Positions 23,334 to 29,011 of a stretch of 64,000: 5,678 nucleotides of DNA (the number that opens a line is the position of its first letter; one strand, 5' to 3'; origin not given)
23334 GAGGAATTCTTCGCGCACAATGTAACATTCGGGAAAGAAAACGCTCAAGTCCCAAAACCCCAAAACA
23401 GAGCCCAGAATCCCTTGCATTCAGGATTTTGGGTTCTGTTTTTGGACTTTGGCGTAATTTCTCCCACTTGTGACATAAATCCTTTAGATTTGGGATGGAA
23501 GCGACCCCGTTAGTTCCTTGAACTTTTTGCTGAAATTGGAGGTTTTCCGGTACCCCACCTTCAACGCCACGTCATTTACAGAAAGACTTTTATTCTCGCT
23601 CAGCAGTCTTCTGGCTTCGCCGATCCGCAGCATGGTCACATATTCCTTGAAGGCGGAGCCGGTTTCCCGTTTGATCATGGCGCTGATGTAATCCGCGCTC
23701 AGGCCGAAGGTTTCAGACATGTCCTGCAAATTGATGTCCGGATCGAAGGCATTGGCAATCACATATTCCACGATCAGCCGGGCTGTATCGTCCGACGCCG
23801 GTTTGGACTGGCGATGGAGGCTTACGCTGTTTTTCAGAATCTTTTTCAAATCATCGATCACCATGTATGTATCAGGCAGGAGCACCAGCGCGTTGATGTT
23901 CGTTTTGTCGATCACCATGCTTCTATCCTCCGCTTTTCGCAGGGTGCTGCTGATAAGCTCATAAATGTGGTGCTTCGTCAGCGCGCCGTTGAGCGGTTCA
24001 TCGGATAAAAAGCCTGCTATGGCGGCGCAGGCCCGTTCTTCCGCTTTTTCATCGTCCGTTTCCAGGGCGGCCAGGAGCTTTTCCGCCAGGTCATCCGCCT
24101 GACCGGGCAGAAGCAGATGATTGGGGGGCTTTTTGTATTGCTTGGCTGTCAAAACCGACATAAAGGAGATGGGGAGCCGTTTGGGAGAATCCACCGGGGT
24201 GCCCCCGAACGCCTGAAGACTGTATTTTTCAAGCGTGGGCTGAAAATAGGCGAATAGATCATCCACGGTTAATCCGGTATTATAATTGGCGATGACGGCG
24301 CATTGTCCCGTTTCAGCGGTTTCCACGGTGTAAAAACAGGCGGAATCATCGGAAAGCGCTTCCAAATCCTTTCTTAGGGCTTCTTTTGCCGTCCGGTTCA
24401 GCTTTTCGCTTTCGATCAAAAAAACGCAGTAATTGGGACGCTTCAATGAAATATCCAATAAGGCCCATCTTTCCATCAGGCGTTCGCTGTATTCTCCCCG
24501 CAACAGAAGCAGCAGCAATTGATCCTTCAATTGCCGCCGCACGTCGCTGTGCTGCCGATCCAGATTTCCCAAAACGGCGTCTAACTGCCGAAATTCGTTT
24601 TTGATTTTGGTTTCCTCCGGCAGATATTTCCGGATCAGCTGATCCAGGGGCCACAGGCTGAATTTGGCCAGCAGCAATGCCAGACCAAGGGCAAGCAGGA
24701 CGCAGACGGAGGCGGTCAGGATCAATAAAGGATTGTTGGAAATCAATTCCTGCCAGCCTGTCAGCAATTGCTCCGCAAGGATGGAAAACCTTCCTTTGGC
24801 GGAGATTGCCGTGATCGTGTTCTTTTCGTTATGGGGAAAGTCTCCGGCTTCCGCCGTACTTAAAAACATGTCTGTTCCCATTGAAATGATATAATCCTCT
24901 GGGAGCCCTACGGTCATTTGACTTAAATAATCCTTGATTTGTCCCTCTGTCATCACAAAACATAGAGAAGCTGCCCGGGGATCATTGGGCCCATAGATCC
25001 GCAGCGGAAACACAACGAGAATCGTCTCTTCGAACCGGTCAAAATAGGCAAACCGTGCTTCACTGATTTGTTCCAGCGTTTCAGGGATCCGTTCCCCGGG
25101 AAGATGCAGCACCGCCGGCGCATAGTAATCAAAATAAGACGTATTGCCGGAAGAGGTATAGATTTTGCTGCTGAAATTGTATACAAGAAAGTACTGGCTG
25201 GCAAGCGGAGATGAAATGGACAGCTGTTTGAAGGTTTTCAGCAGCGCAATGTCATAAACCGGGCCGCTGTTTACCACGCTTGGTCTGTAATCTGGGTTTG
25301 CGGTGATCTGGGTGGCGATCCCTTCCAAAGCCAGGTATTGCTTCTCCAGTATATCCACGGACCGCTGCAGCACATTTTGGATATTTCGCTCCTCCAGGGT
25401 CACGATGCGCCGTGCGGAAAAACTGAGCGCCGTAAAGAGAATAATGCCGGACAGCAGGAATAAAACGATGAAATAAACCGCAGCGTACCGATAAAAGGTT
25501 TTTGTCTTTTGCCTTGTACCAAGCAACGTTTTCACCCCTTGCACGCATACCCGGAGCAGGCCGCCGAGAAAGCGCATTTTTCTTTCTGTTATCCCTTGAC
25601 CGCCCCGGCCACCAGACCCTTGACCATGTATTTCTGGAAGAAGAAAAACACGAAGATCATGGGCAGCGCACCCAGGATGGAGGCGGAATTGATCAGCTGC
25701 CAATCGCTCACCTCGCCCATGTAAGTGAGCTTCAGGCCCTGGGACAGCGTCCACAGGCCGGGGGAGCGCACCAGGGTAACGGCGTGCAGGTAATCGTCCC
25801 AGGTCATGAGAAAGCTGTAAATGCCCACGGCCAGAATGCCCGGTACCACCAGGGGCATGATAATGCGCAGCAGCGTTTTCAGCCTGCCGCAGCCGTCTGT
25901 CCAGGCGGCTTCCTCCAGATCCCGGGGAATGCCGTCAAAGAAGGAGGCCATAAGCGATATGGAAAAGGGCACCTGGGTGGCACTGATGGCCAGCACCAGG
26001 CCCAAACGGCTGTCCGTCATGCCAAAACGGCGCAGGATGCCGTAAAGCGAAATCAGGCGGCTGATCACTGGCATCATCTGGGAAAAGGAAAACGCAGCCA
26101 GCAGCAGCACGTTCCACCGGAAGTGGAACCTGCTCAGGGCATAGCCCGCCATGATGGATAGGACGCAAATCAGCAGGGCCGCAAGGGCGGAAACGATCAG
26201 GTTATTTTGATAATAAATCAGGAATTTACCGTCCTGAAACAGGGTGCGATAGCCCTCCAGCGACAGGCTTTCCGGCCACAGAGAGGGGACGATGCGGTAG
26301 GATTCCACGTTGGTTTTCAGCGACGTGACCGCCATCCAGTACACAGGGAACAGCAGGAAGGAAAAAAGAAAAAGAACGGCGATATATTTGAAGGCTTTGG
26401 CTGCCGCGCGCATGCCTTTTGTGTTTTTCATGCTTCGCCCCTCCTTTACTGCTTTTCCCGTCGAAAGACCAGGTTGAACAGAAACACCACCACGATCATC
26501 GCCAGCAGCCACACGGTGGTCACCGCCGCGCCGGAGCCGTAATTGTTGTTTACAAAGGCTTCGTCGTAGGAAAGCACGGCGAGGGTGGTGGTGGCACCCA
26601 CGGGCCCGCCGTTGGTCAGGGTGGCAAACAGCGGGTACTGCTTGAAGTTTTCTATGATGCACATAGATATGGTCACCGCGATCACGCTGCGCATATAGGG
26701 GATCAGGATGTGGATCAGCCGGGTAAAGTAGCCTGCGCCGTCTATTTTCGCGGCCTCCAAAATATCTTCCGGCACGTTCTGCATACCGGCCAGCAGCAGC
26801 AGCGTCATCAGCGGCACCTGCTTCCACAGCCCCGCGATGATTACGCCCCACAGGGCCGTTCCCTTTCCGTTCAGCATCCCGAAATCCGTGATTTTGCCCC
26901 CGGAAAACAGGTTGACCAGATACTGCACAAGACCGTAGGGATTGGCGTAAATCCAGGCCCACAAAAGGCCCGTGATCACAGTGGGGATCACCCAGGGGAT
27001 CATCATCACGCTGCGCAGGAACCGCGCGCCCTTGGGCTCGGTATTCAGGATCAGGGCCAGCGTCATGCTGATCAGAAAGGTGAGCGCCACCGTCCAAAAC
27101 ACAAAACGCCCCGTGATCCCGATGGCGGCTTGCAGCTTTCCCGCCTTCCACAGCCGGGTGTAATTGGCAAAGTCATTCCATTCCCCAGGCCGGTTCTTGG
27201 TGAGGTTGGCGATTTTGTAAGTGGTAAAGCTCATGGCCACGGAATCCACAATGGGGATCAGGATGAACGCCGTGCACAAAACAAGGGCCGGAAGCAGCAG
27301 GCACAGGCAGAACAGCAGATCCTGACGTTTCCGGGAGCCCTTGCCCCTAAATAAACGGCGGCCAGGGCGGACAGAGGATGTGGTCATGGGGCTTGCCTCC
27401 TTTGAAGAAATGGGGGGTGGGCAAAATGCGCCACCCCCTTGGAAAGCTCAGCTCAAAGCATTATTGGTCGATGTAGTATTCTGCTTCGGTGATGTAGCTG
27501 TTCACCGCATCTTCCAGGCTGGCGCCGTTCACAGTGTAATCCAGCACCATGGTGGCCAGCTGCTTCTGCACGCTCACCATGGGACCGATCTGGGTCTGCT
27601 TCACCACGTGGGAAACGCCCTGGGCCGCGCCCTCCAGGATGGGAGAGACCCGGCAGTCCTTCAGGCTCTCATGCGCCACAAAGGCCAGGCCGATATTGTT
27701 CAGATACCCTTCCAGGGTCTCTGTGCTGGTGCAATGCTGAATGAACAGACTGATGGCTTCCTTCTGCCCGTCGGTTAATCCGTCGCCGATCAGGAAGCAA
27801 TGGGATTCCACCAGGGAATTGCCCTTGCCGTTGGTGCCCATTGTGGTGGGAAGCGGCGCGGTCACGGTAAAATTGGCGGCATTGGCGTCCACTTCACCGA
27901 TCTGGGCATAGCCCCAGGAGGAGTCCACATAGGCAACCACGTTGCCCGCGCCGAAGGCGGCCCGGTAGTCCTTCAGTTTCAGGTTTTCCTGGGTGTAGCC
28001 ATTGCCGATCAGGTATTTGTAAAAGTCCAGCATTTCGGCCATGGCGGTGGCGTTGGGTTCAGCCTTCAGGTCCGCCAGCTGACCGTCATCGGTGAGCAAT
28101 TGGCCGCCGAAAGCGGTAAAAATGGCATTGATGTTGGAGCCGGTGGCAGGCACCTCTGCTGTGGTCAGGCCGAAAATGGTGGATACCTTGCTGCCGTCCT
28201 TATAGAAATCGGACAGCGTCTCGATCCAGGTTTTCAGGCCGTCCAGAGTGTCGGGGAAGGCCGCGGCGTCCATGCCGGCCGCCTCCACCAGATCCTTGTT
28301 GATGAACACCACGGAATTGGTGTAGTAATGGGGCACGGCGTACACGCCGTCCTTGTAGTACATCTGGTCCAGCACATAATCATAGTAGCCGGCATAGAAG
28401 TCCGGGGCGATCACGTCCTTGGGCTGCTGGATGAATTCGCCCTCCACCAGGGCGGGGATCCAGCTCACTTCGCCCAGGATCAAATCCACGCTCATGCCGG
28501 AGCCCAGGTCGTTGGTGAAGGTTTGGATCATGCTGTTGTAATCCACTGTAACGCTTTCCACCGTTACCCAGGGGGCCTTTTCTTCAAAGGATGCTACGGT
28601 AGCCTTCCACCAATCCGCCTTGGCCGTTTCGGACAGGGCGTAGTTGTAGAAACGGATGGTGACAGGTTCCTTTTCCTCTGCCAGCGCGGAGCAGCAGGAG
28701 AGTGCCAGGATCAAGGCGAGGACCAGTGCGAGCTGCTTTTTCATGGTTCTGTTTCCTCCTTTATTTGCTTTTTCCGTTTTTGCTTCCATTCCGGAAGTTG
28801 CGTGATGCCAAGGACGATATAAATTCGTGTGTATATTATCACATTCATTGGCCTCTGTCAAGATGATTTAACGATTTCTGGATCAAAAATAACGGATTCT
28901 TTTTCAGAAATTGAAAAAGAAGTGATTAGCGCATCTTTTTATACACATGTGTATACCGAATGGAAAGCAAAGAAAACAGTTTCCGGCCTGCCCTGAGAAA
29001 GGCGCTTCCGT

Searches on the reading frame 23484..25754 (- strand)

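Call 18: search_protein_families(library=pfam, proteins=[window:23484-25754:-], max_evalue=0.00001)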
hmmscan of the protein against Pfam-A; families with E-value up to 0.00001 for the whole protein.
window:23484-25754:- (756 aa): 2 families
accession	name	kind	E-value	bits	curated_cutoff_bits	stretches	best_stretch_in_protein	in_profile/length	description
PF12833.13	HTH_18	-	3.3e-18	66.2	33.6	1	680-755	2-76/80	Helix-turn-helix domain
PF00165.29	HTH_AraC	-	2.4e-06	28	26.6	0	722-753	7-37/42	Bacterial regulatory helix-turn-helix proteins, AraC family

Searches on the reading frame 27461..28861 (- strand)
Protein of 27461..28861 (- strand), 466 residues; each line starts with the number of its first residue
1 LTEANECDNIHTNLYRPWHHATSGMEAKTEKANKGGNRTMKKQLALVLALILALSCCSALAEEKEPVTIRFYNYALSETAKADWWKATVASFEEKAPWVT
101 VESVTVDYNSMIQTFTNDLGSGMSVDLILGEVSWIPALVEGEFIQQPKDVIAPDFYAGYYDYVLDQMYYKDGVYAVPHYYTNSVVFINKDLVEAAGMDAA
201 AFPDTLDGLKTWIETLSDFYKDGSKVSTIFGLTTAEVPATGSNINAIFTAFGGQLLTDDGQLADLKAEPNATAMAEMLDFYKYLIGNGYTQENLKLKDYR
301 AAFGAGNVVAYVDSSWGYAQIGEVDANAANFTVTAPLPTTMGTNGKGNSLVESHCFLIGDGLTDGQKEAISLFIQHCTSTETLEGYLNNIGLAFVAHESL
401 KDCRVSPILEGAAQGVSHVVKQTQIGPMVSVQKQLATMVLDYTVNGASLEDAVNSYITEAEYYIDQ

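Call 18: search_protein_families(library=pfam, proteins=[window:27461-28861:-], max_evalue=0.00001)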
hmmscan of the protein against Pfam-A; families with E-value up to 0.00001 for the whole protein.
window:27461-28861:- (466 aa): 1 family
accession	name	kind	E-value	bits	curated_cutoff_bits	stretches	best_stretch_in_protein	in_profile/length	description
PF01547.30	SBP_bac_1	-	6.2e-18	66.3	26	1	82-345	7-274/307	Bacterial extracellular solute-binding protein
